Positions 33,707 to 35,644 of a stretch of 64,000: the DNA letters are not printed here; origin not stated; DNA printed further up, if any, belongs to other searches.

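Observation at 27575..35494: Tandem array of five RING-less TRIM-like genes (B-box + coiled-coil + Kelch-type propeller), two intact and three decaying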

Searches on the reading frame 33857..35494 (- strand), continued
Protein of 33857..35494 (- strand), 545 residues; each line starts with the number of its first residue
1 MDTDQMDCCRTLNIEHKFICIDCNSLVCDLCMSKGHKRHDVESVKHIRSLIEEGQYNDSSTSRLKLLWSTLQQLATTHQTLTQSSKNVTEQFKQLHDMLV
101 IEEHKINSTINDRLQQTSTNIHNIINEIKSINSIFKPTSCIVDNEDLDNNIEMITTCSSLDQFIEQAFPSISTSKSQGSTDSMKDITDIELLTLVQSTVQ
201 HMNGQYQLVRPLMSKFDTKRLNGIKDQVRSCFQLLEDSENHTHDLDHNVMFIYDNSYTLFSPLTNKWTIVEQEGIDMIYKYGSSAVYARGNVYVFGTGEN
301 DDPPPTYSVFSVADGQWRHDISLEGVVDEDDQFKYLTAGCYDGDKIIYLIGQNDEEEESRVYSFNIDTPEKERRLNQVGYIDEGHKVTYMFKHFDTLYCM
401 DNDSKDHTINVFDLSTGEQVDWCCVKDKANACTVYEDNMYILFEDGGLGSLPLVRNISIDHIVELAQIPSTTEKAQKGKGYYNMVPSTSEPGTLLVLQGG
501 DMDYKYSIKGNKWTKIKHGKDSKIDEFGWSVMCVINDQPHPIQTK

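Call 25: list_cluster_members(proteins=[P0017, P0019, P0021, P0025, P0027, P0031, P0047, P0062, P0097, P0141])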
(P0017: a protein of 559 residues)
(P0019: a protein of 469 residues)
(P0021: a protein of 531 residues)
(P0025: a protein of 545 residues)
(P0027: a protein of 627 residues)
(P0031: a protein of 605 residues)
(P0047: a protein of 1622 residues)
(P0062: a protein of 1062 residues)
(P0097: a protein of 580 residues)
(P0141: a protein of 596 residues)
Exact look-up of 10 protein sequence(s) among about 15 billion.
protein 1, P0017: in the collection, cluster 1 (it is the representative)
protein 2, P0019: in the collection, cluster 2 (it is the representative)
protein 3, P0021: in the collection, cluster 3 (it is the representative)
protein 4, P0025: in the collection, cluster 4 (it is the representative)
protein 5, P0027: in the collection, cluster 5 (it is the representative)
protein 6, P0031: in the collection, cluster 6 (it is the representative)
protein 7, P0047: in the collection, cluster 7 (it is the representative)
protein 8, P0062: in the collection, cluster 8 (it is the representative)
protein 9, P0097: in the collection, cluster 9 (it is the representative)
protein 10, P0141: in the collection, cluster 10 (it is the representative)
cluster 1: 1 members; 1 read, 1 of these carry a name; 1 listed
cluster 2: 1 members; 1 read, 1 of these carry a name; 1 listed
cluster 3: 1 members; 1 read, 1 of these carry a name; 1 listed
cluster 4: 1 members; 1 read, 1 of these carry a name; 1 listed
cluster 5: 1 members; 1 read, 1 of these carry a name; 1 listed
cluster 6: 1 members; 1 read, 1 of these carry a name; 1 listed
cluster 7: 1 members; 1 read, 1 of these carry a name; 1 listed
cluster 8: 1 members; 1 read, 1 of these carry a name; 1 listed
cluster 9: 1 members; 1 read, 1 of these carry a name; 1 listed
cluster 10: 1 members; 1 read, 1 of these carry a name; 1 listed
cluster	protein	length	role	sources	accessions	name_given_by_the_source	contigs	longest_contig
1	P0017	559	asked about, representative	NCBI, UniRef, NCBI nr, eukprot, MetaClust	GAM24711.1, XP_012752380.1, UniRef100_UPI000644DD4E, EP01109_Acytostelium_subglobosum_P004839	hypothetical protein SAMD00019534_078860 [Acytostelium subglobosum LB1] | hypothetical protein n=1 Tax=Acytostelium subglobosum LB1 TaxID=1410327 ... | XP_012752380.1 hypothetical protein SAMD00019534_078860 [Acytostelium subglobosum LB1]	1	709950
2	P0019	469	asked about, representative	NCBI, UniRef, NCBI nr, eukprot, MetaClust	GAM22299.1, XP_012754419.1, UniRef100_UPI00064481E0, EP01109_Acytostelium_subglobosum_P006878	hypothetical protein SAMD00019534_054740 [Acytostelium subglobosum LB1] | hypothetical protein n=1 Tax=Acytostelium subglobosum LB1 TaxID=1410327 ... | XP_012754419.1 hypothetical protein SAMD00019534_054740 [Acytostelium subglobosum LB1]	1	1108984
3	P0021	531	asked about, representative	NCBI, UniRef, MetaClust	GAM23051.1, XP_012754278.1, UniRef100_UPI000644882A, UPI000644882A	hypothetical protein SAMD00019534_062260, partial [Acytostelium subglobosum LB1] | hypothetical protein n=1 Tax=Acytostelium subglobosum LB1 TaxID=1410327 ... | status=active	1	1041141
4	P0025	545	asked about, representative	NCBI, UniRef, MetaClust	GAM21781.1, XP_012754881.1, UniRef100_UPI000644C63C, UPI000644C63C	hypothetical protein SAMD00019534_049560, partial [Acytostelium subglobosum LB1] | hypothetical protein n=1 Tax=Acytostelium subglobosum LB1 TaxID=1410327 ... | status=active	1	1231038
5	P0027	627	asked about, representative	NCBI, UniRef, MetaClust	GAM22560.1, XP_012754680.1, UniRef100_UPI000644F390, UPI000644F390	hypothetical protein SAMD00019534_057350, partial [Acytostelium subglobosum LB1] | hypothetical protein n=1 Tax=Acytostelium subglobosum LB1 TaxID=1410327 ... | status=active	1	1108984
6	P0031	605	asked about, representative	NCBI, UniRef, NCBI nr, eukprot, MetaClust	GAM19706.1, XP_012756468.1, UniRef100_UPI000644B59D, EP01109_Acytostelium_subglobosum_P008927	hypothetical protein SAMD00019534_028810 [Acytostelium subglobosum LB1] | hypothetical protein n=1 Tax=Acytostelium subglobosum LB1 TaxID=1410327 ... | XP_012756468.1 hypothetical protein SAMD00019534_028810 [Acytostelium subglobosum LB1]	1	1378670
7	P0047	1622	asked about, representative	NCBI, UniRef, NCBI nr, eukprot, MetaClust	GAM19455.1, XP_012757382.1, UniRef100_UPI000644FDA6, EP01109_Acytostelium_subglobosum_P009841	hypothetical protein SAMD00019534_026300 [Acytostelium subglobosum LB1] | hypothetical protein n=1 Tax=Acytostelium subglobosum LB1 TaxID=1410327 ... | XP_012757382.1 hypothetical protein SAMD00019534_026300 [Acytostelium subglobosum LB1]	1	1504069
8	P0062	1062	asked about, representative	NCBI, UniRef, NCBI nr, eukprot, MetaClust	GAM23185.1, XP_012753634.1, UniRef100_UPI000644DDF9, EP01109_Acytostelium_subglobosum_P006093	hypothetical protein SAMD00019534_063600 [Acytostelium subglobosum LB1] | hypothetical protein n=1 Tax=Acytostelium subglobosum LB1 TaxID=1410327 ... | XP_012753634.1 hypothetical protein SAMD00019534_063600 [Acytostelium subglobosum LB1]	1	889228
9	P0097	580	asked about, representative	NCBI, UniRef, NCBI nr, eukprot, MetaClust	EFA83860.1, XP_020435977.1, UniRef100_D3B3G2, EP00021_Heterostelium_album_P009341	hypothetical protein PPL_02930 [Heterostelium album PN500] | B box-type domain-containing protein n=1 Tax=Heterostelium pallidum (strain ATCC 26659 / ... | XP_020435977.1 hypothetical protein PPL_02930 [Heterostelium album PN500]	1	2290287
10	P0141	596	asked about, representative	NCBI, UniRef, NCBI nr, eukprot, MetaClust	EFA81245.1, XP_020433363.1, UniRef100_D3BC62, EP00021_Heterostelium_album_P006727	hypothetical protein PPL_06084 [Heterostelium album PN500] | B box-type domain-containing protein n=1 Tax=Heterostelium pallidum (strain ATCC 26659 / ... | XP_020433363.1 hypothetical protein PPL_06084 [Heterostelium album PN500]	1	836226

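Call 29: list_cluster_members(proteins=[P0063, P0068, P0070, P0073, P0079, P0080, P0084, P0105, P0132, P0148])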
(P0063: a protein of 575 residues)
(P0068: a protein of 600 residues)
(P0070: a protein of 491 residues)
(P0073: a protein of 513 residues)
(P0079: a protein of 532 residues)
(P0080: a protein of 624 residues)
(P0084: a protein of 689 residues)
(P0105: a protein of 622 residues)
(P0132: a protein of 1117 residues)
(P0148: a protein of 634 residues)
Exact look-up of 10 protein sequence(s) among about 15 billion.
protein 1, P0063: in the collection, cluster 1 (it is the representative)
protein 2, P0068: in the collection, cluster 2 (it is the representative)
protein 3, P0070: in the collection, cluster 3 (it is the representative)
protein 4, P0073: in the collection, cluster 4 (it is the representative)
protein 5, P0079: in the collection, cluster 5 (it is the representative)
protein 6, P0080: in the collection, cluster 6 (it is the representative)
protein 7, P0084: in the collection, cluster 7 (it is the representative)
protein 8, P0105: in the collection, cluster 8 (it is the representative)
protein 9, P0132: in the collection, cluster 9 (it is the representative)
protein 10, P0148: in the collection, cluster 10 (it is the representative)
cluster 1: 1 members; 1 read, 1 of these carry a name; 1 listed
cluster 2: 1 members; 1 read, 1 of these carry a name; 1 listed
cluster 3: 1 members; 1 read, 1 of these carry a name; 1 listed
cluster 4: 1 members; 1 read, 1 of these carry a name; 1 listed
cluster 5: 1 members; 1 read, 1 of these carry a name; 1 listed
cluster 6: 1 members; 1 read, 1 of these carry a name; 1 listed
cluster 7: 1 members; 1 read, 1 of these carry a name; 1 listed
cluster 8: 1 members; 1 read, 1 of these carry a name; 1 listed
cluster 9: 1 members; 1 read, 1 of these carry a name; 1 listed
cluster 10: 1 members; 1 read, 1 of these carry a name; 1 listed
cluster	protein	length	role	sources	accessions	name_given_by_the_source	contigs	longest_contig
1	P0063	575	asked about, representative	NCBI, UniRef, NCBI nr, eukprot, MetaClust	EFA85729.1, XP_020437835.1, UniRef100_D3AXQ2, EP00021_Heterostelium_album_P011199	hypothetical protein PPL_00959 [Heterostelium album PN500] | B box-type domain-containing protein n=1 Tax=Heterostelium pallidum (strain ATCC 26659 / ... | XP_020437835.1 hypothetical protein PPL_00959 [Heterostelium album PN500]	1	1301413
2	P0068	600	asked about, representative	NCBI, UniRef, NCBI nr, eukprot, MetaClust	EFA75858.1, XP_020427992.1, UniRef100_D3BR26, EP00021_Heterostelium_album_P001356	hypothetical protein PPL_10430 [Heterostelium album PN500] | B box-type domain-containing protein n=1 Tax=Heterostelium pallidum (strain ATCC 26659 / ... | XP_020427992.1 hypothetical protein PPL_10430 [Heterostelium album PN500]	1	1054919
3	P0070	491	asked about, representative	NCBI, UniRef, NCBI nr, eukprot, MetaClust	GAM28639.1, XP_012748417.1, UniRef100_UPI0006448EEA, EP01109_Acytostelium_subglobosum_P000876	hypothetical protein SAMD00019534_118150 [Acytostelium subglobosum LB1] | hypothetical protein n=1 Tax=Acytostelium subglobosum LB1 TaxID=1410327 ... | XP_012748417.1 hypothetical protein SAMD00019534_118150 [Acytostelium subglobosum LB1]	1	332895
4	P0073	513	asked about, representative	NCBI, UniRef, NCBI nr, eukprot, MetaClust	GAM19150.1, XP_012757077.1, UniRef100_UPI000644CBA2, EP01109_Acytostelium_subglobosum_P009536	hypothetical protein SAMD00019534_023250 [Acytostelium subglobosum LB1] | hypothetical protein n=1 Tax=Acytostelium subglobosum LB1 TaxID=1410327 ... | XP_012757077.1 hypothetical protein SAMD00019534_023250 [Acytostelium subglobosum LB1]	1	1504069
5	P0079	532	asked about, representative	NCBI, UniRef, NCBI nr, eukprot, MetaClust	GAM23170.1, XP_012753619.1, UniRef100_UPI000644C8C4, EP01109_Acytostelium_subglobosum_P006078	hypothetical protein SAMD00019534_063450 [Acytostelium subglobosum LB1] | hypothetical protein n=1 Tax=Acytostelium subglobosum LB1 TaxID=1410327 ... | XP_012753619.1 hypothetical protein SAMD00019534_063450 [Acytostelium subglobosum LB1]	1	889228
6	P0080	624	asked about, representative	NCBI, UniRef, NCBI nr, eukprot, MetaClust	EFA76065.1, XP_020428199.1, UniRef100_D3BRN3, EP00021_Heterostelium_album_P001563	hypothetical protein PPL_10644 [Heterostelium album PN500] | B box-type domain-containing protein n=1 Tax=Heterostelium pallidum (strain ATCC 26659 / ... | XP_020428199.1 hypothetical protein PPL_10644 [Heterostelium album PN500]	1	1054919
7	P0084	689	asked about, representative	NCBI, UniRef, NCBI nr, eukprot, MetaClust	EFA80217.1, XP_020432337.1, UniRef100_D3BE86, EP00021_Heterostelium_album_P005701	hypothetical protein PPL_07041 [Heterostelium album PN500] | B box-type domain-containing protein n=1 Tax=Heterostelium pallidum (strain ATCC 26659 / ... | XP_020432337.1 hypothetical protein PPL_07041 [Heterostelium album PN500]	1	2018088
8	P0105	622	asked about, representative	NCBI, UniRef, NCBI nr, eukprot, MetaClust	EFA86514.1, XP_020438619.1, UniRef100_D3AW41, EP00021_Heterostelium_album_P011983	hypothetical protein PPL_00309 [Heterostelium album PN500] | B box-type domain-containing protein n=1 Tax=Heterostelium pallidum (strain ATCC 26659 / ... | XP_020438619.1 hypothetical protein PPL_00309 [Heterostelium album PN500]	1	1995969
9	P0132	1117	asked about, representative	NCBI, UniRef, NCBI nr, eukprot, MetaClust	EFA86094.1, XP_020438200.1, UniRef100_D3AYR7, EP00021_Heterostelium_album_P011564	putative mediator complex subunit 27 [Heterostelium album PN500] | Putative mediator complex subunit 27 n=1 Tax=Heterostelium pallidum (strain ATCC 26659 / ... | XP_020438200.1 putative mediator complex subunit 27 [Heterostelium album PN500]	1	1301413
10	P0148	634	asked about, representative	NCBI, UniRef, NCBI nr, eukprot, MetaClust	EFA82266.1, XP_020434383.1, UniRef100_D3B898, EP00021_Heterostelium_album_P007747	hypothetical protein PPL_04689 [Heterostelium album PN500] | B box-type domain-containing protein n=1 Tax=Heterostelium pallidum (strain ATCC 26659 / ... | XP_020434383.1 hypothetical protein PPL_04689 [Heterostelium album PN500]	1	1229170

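Call 31: find_homologous_proteins(query=A2, max_evalue=0.00001)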
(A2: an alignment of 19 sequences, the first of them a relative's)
Query A2 (19 sequences) (580 aa, profile of the alignment): 29 proteins with E <= 0.00001 among 8000 candidates.
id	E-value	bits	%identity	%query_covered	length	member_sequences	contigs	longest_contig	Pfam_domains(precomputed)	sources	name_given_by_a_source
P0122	1.6e-177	610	32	98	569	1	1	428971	PF00643.30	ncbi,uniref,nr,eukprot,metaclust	ncbi:hypothetical protein PPL_07506 [Heterostelium album PN500]|uniref:B box-type domain-containing 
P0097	4.0e-172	592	100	100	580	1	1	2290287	PF24681.2,PF00643.30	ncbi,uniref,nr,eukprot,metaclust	ncbi:hypothetical protein PPL_02930 [Heterostelium album PN500]|uniref:B box-type domain-containing 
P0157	2.1e-159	550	30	98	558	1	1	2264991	PF24681.2,PF00643.30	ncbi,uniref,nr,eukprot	ncbi:hypothetical protein PPL_09366 [Heterostelium album PN500]|uniref:B box-type domain-containing 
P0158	4.4e-158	546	31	98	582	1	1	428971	PF24681.2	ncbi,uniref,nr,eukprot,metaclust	ncbi:hypothetical protein PPL_07520 [Heterostelium album PN500]|uniref:B box-type domain-containing 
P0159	2.2e-148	513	33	98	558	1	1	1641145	-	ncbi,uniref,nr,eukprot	ncbi:hypothetical protein PPL_12202 [Heterostelium album PN500]|uniref:B box-type domain-containing 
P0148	1.2e-146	508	28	97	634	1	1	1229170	PF01344.32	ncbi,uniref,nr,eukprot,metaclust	ncbi:hypothetical protein PPL_04689 [Heterostelium album PN500]|uniref:B box-type domain-containing 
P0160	5.3e-145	502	33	96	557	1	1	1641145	-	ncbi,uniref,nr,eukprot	ncbi:hypothetical protein PPL_12204 [Heterostelium album PN500]|uniref:B box-type domain-containing 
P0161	4.1e-138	480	32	95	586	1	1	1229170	-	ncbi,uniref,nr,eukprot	ncbi:hypothetical protein PPL_04991 [Heterostelium album PN500]|uniref:B box-type domain-containing 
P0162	7.8e-138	479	32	98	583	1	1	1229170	-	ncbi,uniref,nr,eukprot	ncbi:hypothetical protein PPL_04983 [Heterostelium album PN500]|uniref:B box-type domain-containing 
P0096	4.5e-137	476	32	98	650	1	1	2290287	-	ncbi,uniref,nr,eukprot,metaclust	ncbi:hypothetical protein PPL_03087 [Heterostelium album PN500]|uniref:B box-type domain-containing 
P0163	9.1e-137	475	32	98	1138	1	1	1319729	-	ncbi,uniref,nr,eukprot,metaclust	ncbi:hypothetical protein PPL_03856 [Heterostelium album PN500]|uniref:B box-type domain-containing 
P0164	1.3e-135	471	31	97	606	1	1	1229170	-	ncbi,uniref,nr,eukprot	ncbi:hypothetical protein PPL_05018 [Heterostelium album PN500]|uniref:B box-type domain-containing 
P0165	1.3e-134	468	32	98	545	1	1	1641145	-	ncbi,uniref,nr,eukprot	ncbi:hypothetical protein PPL_12217 [Heterostelium album PN500]|uniref:Uncharacterized protein n=1 T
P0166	1.5e-134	468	31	98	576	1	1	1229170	-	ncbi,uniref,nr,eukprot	ncbi:hypothetical protein PPL_04935 [Heterostelium album PN500]|uniref:B box-type domain-containing 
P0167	2.0e-133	464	30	98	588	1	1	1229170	-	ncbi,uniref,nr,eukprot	ncbi:hypothetical protein PPL_04927 [Heterostelium album PN500]|uniref:B box-type domain-containing 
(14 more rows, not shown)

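Call 33: list_cluster_members(proteins=[P0075, P0078, P0082, P0092, P0114, P0065, P0133, P0139, P0123, P0153])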
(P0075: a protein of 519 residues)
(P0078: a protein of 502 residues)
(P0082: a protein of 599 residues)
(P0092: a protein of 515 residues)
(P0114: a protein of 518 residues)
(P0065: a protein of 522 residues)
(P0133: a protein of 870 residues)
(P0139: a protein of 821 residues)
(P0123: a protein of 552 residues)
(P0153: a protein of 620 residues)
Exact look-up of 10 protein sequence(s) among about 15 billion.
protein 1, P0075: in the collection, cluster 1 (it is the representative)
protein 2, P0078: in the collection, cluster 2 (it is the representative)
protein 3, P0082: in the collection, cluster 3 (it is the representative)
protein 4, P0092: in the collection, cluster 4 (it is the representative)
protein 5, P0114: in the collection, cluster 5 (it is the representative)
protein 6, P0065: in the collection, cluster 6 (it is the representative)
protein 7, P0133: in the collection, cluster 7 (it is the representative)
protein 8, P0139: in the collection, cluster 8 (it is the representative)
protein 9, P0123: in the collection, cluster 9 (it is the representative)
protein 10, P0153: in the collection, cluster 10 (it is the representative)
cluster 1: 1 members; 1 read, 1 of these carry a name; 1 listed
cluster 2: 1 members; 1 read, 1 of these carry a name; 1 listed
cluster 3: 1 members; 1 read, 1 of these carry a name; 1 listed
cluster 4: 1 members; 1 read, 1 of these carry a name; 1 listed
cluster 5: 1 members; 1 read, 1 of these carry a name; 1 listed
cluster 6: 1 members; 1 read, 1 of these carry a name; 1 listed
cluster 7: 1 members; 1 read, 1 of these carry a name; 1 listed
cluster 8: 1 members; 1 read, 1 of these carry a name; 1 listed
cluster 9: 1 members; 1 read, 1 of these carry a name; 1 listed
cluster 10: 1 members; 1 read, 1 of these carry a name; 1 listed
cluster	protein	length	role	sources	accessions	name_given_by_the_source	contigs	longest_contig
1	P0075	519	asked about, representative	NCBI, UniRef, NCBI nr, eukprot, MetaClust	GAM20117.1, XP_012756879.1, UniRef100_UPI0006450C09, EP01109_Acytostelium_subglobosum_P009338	hypothetical protein SAMD00019534_032920 [Acytostelium subglobosum LB1] | hypothetical protein n=1 Tax=Acytostelium subglobosum LB1 TaxID=1410327 ... | XP_012756879.1 hypothetical protein SAMD00019534_032920 [Acytostelium subglobosum LB1]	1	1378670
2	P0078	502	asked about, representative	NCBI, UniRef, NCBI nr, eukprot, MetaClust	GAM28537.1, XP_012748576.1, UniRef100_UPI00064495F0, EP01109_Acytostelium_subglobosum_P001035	hypothetical protein SAMD00019534_117130 [Acytostelium subglobosum LB1] | hypothetical protein n=1 Tax=Acytostelium subglobosum LB1 TaxID=1410327 ... | XP_012748576.1 hypothetical protein SAMD00019534_117130 [Acytostelium subglobosum LB1]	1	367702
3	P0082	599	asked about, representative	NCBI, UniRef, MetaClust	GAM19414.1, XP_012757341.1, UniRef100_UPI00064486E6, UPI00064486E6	hypothetical protein SAMD00019534_025890, partial [Acytostelium subglobosum LB1] | hypothetical protein n=1 Tax=Acytostelium subglobosum LB1 TaxID=1410327 ... | status=active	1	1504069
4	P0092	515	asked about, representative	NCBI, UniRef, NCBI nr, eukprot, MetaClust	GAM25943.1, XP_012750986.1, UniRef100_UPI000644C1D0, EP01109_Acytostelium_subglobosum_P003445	hypothetical protein SAMD00019534_091180 [Acytostelium subglobosum LB1] | hypothetical protein n=1 Tax=Acytostelium subglobosum LB1 TaxID=1410327 ... | XP_012750986.1 hypothetical protein SAMD00019534_091180 [Acytostelium subglobosum LB1]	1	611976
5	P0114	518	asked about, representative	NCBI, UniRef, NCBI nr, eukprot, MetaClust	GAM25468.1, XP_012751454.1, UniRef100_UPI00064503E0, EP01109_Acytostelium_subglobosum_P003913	hypothetical protein SAMD00019534_086430 [Acytostelium subglobosum LB1] | hypothetical protein n=1 Tax=Acytostelium subglobosum LB1 TaxID=1410327 ... | XP_012751454.1 hypothetical protein SAMD00019534_086430 [Acytostelium subglobosum LB1]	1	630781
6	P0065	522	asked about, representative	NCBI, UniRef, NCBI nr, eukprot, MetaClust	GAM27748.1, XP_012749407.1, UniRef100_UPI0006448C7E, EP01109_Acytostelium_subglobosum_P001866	hypothetical protein SAMD00019534_109240 [Acytostelium subglobosum LB1] | hypothetical protein n=1 Tax=Acytostelium subglobosum LB1 TaxID=1410327 ... | XP_012749407.1 hypothetical protein SAMD00019534_109240 [Acytostelium subglobosum LB1]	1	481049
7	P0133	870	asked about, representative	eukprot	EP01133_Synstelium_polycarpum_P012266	gene12266-14376_t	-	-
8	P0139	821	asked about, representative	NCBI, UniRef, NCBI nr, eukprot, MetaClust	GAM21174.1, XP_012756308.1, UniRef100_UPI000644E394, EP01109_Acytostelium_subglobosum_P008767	hypothetical protein SAMD00019534_043490 [Acytostelium subglobosum LB1] | hypothetical protein n=1 Tax=Acytostelium subglobosum LB1 TaxID=1410327 ... | XP_012756308.1 hypothetical protein SAMD00019534_043490 [Acytostelium subglobosum LB1]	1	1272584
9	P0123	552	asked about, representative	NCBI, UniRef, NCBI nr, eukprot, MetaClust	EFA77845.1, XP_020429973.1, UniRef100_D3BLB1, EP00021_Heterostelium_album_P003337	hypothetical protein PPL_09343 [Heterostelium album PN500] | Kelch repeat-containing protein n=1 Tax=Heterostelium pallidum (strain ATCC 26659 / Pp 5 ... | XP_020429973.1 hypothetical protein PPL_09343 [Heterostelium album PN500]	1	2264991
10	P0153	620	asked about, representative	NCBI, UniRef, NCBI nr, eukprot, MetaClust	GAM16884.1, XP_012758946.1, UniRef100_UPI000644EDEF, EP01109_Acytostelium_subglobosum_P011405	hypothetical protein SAMD00019534_000590 [Acytostelium subglobosum LB1] | hypothetical protein n=1 Tax=Acytostelium subglobosum LB1 TaxID=1410327 ... | XP_012758946.1 hypothetical protein SAMD00019534_000590 [Acytostelium subglobosum LB1]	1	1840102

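Call 51: find_encoding_contigs(protein=window:33857-35494:-, flank=3000, max_places=6)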
Protein window:33857-35494:- (545 aa): no gene with exactly this product is on record in the collection.

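Call 53: find_encoding_contigs(protein=P0004, flank=10000, max_places=2)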
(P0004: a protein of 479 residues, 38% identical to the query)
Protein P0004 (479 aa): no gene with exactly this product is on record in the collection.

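Call 54: find_encoding_contigs(protein=P0005, flank=10000, max_places=2)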
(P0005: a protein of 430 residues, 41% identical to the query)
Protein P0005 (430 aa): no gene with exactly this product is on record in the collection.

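Call 55: find_related_loci(query=A1, collection=viral_contigs, flank=3000)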
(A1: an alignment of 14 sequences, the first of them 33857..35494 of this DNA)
Query A1 (545 aa) in viral_contigs; peptide patterns used: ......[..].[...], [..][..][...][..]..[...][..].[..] (x = any residue, [..] = any of these).
229 stretches matched a pattern, but none encodes a relative of the query by tblastn (E <= 1e-3).
